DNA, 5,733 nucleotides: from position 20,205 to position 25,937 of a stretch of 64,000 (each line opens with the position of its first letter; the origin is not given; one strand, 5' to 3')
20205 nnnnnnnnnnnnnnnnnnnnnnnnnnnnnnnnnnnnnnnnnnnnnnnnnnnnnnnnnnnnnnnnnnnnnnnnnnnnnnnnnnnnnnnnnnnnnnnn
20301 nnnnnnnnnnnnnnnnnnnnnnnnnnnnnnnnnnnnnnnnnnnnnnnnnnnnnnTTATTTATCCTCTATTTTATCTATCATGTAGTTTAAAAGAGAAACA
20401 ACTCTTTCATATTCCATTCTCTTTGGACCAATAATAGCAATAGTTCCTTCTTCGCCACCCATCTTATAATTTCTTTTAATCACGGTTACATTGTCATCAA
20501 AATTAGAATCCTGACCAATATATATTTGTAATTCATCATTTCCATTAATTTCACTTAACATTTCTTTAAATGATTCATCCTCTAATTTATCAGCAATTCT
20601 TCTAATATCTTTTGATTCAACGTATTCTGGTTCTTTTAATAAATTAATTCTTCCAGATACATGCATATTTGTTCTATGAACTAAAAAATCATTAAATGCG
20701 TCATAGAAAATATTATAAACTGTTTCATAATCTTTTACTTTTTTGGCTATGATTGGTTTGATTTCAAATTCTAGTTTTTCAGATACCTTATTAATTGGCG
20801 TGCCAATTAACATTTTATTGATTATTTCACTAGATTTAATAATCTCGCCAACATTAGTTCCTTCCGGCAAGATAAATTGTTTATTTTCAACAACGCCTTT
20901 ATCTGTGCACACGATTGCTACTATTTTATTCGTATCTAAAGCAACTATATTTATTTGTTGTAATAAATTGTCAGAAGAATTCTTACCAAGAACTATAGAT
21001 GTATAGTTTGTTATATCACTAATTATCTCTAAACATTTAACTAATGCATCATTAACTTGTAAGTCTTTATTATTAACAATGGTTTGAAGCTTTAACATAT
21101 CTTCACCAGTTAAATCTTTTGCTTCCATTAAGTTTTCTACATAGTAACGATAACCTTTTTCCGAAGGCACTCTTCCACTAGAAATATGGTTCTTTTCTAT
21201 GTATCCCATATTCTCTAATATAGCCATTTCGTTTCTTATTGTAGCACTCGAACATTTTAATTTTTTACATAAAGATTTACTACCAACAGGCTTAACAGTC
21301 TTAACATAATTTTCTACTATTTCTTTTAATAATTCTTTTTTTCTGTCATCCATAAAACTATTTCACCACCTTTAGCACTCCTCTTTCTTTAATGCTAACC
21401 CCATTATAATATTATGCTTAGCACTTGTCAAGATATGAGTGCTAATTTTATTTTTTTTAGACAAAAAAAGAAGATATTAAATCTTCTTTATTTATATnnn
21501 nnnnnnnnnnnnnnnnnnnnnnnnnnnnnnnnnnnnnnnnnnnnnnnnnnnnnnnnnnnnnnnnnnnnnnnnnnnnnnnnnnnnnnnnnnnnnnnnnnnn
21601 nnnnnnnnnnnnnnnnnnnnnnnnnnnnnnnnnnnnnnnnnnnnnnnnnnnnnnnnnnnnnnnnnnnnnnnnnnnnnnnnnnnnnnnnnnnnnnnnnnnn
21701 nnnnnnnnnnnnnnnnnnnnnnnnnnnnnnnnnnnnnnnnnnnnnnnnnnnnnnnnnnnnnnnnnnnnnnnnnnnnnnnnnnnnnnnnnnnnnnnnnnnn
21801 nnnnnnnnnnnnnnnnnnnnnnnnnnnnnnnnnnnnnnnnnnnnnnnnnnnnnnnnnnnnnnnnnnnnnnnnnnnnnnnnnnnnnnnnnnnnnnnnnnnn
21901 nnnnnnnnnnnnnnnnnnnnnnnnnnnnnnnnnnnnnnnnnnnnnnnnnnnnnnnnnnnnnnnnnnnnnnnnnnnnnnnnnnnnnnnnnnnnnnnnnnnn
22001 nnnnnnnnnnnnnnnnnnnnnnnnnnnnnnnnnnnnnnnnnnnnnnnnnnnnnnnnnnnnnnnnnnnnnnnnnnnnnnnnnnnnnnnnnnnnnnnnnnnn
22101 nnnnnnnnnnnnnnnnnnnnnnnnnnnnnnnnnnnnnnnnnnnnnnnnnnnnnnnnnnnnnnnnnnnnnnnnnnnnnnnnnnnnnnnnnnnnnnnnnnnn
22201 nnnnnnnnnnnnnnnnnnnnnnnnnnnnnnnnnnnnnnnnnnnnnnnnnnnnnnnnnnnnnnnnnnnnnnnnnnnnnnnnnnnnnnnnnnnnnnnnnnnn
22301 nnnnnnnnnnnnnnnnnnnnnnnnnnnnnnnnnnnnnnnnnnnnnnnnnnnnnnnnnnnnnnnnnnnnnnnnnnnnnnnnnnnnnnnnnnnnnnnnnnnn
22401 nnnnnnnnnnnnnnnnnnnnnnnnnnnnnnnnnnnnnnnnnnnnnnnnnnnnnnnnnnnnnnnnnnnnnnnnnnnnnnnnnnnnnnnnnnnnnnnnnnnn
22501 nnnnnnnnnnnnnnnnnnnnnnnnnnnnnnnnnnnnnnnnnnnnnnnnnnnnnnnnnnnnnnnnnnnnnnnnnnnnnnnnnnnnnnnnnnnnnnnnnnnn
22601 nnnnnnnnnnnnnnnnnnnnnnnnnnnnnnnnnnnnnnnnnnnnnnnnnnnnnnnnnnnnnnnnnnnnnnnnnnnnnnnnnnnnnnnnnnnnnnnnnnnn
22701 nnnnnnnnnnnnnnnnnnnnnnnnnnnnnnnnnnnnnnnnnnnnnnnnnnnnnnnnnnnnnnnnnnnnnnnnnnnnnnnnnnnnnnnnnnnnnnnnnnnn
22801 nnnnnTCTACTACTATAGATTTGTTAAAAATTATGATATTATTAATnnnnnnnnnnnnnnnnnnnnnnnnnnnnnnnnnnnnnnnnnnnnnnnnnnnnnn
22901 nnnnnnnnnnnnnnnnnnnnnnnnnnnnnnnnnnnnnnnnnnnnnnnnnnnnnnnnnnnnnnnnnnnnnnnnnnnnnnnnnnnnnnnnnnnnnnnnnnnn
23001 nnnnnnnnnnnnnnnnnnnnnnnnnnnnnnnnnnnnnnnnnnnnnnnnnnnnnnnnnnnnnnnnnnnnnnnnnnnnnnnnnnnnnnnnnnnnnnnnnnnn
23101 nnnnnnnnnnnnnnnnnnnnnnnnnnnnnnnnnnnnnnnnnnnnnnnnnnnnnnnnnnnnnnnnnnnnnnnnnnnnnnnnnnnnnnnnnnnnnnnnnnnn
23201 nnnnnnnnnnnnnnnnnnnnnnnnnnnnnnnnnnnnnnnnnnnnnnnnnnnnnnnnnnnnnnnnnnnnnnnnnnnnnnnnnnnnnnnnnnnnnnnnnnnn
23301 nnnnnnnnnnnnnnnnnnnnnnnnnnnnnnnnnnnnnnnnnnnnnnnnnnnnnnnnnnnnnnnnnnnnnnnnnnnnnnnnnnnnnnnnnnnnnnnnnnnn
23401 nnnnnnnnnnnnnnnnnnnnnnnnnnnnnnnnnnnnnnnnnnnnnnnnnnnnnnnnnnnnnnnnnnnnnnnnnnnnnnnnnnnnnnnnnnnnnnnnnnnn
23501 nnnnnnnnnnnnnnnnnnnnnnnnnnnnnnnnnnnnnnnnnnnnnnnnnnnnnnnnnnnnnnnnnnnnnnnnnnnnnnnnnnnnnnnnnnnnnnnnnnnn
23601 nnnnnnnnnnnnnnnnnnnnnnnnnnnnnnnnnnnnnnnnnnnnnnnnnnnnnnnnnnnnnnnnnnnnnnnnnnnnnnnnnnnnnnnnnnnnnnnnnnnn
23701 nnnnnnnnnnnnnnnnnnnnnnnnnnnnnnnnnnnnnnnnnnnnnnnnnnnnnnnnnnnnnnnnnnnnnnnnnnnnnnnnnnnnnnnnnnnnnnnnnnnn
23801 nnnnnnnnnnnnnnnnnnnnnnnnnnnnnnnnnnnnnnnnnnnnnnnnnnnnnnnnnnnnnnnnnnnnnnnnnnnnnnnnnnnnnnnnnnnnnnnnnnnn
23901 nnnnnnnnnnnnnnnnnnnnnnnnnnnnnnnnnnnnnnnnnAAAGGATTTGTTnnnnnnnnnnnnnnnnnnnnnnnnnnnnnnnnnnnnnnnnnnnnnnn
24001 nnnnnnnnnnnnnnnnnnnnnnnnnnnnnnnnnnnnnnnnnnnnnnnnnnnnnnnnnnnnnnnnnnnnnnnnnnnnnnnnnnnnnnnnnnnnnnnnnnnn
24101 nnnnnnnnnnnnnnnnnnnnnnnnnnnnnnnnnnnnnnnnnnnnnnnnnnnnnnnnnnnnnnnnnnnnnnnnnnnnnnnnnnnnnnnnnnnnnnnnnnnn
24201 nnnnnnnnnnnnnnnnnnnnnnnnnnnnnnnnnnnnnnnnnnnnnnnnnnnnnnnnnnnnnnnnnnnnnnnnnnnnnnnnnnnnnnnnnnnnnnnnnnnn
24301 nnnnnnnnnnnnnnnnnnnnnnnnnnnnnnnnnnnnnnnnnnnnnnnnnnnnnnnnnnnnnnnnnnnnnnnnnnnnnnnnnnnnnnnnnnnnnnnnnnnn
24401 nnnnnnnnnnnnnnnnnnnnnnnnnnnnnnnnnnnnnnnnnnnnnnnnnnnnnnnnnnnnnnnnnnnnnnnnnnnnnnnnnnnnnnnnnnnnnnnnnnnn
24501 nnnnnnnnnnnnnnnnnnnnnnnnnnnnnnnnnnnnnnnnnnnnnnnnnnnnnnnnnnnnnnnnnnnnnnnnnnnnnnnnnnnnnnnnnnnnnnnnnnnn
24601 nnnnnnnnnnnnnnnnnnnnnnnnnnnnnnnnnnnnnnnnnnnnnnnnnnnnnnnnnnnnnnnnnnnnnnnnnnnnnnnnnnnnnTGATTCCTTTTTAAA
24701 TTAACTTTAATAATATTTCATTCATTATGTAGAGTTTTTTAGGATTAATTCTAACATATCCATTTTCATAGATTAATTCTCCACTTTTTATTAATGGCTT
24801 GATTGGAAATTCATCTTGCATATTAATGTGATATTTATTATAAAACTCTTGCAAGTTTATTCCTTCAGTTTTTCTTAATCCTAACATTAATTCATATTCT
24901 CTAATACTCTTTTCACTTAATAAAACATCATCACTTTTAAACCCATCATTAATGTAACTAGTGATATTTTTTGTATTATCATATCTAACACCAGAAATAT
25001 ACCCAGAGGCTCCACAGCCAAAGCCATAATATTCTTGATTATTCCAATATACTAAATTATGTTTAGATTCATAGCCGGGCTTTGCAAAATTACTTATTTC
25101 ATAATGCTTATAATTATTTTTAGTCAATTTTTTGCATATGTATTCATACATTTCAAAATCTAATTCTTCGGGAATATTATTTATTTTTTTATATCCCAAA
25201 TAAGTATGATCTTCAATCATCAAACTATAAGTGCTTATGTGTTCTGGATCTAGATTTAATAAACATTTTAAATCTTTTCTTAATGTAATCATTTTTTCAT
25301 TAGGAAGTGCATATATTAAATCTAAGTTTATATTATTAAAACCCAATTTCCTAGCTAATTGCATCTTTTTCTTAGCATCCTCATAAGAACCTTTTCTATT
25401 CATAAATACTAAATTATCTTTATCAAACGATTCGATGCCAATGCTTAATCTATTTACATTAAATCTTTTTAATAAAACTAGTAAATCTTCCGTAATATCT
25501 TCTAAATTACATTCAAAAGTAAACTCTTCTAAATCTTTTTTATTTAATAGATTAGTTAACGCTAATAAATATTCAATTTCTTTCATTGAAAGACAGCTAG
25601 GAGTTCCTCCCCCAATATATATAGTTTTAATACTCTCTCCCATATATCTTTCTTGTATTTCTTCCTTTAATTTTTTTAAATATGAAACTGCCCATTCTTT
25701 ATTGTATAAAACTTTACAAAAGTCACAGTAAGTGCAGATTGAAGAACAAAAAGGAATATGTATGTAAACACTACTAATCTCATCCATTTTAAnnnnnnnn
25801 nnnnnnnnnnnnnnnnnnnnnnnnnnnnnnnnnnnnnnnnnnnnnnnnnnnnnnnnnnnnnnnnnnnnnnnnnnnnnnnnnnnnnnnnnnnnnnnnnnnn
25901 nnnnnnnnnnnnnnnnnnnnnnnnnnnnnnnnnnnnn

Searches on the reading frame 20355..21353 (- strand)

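Call 28: search_protein_families(library=pfam, proteins=[window:20355-21353:-], max_evalue=0.001)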
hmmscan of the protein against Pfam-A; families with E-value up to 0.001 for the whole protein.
window:20355-21353:- (332 aa): 5 families
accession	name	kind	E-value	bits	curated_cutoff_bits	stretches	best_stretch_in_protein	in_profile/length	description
PF01628.27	HrcA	-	2e-42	146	22.2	1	103-319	3-215/215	HrcA protein C terminal domain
PF03444.21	HrcA_DNA-bdg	-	4.6e-06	26.6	21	1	5-66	6-68/79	Winged helix-turn-helix transcription repressor, HrcA DNA-binding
PF08279.18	HTH_11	-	2.1e-05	24.7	25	1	11-52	4-46/55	HTH domain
PF08220.18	HTH_DeoR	-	0.00063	19.9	21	0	16-56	8-48/57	DeoR-like helix-turn-helix domain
PF21715.3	CggR_N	-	0.00097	19.2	30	0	15-55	10-50/71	CggR N-terminal DNA binding domain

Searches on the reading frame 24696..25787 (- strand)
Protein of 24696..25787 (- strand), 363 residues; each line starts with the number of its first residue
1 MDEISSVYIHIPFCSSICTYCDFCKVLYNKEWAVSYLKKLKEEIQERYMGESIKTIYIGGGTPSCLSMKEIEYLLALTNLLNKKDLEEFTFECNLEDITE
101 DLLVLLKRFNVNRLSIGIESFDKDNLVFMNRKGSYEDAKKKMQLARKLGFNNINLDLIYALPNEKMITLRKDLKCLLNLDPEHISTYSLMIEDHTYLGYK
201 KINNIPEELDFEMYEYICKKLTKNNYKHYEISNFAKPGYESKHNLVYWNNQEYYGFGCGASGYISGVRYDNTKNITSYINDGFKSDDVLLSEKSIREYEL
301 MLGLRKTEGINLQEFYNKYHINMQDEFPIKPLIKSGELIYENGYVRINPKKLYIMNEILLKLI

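Call 81: search_protein_families(library=pfam, proteins=[window:24696-25787:-], max_evalue=0.00001)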
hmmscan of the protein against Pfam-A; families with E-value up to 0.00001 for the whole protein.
window:24696-25787:- (363 aa): 2 families
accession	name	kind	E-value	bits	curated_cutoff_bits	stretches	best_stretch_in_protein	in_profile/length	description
PF04055.27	Radical_SAM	-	2.3e-24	86.9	29.5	1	8-173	1-163/166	Radical SAM superfamily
PF06969.22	HemN_C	-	3.3e-06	27.5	24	1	291-350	2-63/67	HemN C-terminal domain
